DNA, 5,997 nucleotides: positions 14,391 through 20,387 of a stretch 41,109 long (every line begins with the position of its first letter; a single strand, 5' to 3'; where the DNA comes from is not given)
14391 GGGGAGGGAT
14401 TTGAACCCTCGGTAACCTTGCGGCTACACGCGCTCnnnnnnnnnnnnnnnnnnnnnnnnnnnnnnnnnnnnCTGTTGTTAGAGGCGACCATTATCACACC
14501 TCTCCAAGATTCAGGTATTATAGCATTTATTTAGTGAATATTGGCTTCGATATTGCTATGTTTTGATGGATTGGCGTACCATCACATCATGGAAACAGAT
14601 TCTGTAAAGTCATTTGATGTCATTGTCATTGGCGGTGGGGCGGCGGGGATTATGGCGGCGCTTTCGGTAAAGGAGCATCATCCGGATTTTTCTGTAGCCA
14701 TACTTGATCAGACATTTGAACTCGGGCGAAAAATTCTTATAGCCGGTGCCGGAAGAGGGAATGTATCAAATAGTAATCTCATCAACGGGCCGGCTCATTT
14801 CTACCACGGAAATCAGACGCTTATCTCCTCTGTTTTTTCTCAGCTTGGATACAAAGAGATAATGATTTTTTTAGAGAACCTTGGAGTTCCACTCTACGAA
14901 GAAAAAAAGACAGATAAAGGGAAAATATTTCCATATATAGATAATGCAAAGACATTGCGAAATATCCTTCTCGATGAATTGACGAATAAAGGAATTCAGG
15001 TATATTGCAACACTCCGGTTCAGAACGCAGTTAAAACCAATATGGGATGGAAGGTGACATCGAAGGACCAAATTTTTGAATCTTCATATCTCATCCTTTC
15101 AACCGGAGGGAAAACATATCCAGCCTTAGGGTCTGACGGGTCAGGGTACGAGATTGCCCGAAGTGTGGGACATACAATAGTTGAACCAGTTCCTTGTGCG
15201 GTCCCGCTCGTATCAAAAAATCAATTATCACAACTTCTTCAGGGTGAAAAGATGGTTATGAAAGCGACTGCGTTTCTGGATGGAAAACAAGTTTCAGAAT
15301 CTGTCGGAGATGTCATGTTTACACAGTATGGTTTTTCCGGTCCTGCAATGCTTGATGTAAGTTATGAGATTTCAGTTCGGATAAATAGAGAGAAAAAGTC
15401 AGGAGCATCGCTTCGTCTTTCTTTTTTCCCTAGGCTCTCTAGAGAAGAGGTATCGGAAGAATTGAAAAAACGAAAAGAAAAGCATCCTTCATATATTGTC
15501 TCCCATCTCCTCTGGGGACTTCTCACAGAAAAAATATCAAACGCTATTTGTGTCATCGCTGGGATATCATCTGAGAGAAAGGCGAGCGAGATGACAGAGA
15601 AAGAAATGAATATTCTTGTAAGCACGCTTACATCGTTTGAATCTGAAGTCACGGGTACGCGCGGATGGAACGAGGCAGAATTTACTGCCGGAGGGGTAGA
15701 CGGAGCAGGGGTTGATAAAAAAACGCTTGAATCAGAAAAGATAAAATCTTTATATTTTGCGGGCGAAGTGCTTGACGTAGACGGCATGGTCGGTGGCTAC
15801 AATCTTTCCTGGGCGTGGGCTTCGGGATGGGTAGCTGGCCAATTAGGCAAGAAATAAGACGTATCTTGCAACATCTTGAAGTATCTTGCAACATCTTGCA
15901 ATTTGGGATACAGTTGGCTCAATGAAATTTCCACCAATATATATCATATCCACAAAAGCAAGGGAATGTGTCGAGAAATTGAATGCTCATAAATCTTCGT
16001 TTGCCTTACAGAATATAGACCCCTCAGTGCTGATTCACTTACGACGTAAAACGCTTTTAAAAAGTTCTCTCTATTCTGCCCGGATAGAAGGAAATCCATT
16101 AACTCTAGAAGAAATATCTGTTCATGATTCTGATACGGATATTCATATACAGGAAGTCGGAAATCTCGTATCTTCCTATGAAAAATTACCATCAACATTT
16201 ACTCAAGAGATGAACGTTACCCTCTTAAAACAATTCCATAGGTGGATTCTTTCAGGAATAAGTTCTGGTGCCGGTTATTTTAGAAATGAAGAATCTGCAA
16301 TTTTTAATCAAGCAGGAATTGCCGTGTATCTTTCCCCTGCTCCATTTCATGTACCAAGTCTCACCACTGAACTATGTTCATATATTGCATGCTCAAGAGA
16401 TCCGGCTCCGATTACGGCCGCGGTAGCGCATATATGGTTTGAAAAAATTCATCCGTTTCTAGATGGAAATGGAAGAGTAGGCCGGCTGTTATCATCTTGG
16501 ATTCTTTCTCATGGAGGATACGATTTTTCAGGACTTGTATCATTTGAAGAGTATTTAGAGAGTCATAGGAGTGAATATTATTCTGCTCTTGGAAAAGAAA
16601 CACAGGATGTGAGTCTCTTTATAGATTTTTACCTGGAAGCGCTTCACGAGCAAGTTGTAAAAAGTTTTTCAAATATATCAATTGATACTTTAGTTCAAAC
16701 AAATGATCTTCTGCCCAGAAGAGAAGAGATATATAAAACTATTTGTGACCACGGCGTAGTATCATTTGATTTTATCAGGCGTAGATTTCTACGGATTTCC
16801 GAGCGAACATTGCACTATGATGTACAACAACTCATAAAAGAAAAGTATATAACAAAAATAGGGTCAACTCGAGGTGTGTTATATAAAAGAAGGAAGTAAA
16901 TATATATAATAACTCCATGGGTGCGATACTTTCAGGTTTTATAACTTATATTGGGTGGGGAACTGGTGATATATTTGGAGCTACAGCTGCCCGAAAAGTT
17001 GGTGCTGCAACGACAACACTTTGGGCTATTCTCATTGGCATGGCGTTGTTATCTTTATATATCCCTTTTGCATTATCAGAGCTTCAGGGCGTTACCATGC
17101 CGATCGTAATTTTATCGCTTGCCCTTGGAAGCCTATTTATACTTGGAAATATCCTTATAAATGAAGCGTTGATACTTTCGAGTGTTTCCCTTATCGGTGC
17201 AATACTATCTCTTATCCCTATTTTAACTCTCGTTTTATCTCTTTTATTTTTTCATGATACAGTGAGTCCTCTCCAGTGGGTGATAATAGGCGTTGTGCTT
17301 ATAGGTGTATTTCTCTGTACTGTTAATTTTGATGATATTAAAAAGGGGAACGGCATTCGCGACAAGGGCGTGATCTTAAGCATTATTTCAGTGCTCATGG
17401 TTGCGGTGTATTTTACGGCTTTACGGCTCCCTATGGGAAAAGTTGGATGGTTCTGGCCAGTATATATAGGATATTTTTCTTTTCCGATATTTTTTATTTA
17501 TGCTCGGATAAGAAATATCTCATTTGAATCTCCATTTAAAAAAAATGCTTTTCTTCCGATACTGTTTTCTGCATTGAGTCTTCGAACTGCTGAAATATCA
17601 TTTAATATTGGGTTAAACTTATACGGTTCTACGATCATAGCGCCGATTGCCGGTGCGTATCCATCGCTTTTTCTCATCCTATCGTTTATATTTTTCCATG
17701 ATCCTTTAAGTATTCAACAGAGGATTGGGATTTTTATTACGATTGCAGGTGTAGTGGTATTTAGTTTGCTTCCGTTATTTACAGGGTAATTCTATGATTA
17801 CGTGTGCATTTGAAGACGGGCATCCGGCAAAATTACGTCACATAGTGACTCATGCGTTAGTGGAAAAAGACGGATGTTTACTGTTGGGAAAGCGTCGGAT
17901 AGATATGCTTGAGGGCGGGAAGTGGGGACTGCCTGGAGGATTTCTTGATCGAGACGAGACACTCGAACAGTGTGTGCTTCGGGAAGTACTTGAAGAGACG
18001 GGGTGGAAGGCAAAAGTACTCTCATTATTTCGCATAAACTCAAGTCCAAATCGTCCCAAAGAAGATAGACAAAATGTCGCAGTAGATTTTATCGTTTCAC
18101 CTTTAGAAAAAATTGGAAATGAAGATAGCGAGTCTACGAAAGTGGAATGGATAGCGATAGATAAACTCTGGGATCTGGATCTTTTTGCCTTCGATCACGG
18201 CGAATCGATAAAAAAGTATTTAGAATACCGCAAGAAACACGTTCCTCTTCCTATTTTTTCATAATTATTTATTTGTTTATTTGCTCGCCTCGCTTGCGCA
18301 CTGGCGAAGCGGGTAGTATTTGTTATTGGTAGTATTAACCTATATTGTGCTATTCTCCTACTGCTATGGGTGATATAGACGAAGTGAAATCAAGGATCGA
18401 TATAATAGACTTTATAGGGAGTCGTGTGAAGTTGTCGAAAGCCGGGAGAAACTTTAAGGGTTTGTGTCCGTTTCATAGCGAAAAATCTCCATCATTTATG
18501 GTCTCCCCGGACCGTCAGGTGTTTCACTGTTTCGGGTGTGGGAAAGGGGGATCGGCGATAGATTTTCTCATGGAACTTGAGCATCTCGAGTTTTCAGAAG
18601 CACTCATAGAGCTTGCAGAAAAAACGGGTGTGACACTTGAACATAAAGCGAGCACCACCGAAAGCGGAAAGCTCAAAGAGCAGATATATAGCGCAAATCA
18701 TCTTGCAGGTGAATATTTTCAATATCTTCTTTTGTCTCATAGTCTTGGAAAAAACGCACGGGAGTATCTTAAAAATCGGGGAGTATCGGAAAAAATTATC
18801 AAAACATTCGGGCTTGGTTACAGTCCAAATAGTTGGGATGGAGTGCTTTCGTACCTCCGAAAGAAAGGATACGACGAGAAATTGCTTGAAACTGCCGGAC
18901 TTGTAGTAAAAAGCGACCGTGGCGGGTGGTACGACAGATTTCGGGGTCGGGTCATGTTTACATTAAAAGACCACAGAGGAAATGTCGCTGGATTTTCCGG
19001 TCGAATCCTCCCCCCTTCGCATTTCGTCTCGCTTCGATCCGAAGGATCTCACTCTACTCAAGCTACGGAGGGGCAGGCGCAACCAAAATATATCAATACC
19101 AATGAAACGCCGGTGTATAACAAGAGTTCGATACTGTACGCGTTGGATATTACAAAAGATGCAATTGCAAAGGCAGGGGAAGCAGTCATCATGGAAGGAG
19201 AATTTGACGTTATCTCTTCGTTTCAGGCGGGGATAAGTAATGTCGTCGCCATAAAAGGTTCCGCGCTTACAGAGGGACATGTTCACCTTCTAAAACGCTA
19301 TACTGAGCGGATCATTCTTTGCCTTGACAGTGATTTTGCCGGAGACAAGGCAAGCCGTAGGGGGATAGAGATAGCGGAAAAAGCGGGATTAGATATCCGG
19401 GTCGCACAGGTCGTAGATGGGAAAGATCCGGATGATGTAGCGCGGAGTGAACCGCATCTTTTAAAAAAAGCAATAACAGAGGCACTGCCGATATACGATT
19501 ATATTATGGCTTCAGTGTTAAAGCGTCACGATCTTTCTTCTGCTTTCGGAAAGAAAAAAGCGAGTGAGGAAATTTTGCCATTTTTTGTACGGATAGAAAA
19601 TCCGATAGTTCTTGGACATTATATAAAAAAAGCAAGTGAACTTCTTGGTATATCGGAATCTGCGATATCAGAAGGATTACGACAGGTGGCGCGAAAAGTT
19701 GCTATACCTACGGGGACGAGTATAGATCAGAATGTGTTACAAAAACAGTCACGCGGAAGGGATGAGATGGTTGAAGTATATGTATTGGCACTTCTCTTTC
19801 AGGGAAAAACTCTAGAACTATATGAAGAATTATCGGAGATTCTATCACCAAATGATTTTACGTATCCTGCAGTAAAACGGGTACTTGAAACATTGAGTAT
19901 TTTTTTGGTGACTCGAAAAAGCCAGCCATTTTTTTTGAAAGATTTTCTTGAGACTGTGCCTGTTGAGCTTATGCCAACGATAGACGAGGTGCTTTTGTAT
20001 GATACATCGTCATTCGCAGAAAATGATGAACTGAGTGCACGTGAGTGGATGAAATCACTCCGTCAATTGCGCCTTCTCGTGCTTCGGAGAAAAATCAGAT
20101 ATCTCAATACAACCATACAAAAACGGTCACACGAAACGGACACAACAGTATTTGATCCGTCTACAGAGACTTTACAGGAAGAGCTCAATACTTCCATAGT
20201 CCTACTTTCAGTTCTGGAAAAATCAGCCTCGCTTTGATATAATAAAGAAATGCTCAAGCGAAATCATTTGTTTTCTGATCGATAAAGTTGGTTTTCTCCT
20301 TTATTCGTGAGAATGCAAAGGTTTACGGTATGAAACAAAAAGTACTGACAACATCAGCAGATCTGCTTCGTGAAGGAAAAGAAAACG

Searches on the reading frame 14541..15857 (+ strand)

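Call 13: search_protein_families(library=pfam, proteins=[window:14541-15857:+], max_evalue=0.001)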
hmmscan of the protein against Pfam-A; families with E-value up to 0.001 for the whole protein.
window:14541-15857:+ (438 aa): 9 families
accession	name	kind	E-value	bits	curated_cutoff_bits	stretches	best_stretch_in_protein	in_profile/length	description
PF03486.20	HI0933_like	-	1.1e-69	235.1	50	1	25-434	1-243/244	HI0933-like protein Rossmann domain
PF22780.1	HI0933_like_1st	-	4.6e-26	92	27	1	218-380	2-164/165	HI0933-like protein barrel and H2TH domain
PF01266.30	DAO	-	1.8e-08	34.8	27.9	0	26-62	1-35/353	FAD dependent oxidoreductase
PF07992.20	Pyr_redox_2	-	5.8e-08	32.9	26.1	0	25-63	1-38/291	Pyridine nucleotide-disulphide oxidoreductase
PF00890.30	FAD_binding_2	-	1.1e-06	28.5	20.4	1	26-78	1-51/414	FAD binding domain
PF13738.12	Pyr_redox_3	-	1e-05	25.4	30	0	148-195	92-139/305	Pyridine nucleotide-disulphide oxidoreductase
PF01134.28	GIDA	-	5.4e-05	22.9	22.1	0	26-45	1-20/391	Glucose inhibited division protein A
PF12831.13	FAD_oxidored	-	8.7e-05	22.4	27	1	26-174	1-126/416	FAD dependent oxidoreductase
PF01946.23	Thi4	-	9.4e-05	22.2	26.2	1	20-63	13-55/235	Thi4 family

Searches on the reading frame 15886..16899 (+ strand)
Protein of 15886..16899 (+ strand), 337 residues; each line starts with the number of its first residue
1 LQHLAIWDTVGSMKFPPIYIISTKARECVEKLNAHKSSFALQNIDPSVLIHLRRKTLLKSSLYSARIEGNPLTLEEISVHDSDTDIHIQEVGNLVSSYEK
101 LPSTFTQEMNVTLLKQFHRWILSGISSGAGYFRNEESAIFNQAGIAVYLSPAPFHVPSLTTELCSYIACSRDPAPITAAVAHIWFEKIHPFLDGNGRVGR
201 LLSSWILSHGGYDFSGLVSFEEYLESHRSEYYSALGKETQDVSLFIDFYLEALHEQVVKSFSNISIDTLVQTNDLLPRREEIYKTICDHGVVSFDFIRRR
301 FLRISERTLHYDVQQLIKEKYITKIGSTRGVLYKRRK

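Call 13: search_protein_families(library=pfam, proteins=[window:15886-16899:+], max_evalue=0.001)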
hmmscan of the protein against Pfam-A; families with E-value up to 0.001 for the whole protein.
window:15886-16899:+ (337 aa): 1 family
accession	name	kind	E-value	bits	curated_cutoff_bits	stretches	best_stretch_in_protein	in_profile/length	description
PF02661.23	Fic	-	6.9e-18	65.7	24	1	110-207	3-93/93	Fic/DOC family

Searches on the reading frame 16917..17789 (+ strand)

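Call 13: search_protein_families(library=pfam, proteins=[window:16917-17789:+], max_evalue=0.001)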
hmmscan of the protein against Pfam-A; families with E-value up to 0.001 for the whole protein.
window:16917-17789:+ (290 aa): 2 families
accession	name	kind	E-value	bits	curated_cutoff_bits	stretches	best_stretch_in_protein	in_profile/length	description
PF00892.27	EamA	-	1.3e-20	74.4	28.2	2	3-134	3-133/135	EamA-like transporter family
PF03151.22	TPT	-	9.1e-07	29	30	1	32-136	33-137/291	Triose-phosphate Transporter family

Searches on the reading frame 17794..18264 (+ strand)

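Call 13: search_protein_families(library=pfam, proteins=[window:17794-18264:+], max_evalue=0.001)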
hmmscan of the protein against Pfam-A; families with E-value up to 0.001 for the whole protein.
window:17794-18264:+ (156 aa): 3 families
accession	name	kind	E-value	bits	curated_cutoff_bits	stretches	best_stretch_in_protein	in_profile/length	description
PF00293.34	NUDIX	-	5.1e-18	65.8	21.1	1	18-140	6-132/134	NUDIX domain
PF22327.2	Nudt16-like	-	2e-05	25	27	1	38-92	29-84/161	U8 snoRNA-decapping enzyme-like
PF14815.12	NUDIX_4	-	0.0002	21.6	35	1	21-76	4-56/113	NUDIX domain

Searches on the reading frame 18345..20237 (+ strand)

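Call 13: search_protein_families(library=pfam, proteins=[window:18345-20237:+], max_evalue=0.001)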
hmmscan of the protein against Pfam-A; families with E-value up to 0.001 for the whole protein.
window:18345-20237:+ (630 aa): 7 families
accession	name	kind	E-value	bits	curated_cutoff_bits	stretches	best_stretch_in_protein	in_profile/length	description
PF08275.17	DNAG_N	-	1.4e-37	129.1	26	1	128-269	4-126/128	DNA primase catalytic core, N-terminal domain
PF01807.25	Zn_ribbon_DnaG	-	1.1e-36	125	24.9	1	10-101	5-96/98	CHC2 zinc finger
PF13155.12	Toprim_2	-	1.1e-22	80.6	22.1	1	281-365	1-87/88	Toprim-like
PF13662.12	Toprim_4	-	1e-16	61.4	25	1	279-353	2-83/85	Toprim domain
PF10410.14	DnaB_bind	-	1.1e-11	45.2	20.6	1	385-438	2-55/56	DnaB-helicase binding domain of primase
PF01751.28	Toprim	-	2.2e-10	41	23.1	1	280-355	2-95/96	Toprim domain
PF13362.12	Toprim_3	-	1.9e-05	25.5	27.2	1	281-369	3-92/95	Toprim domain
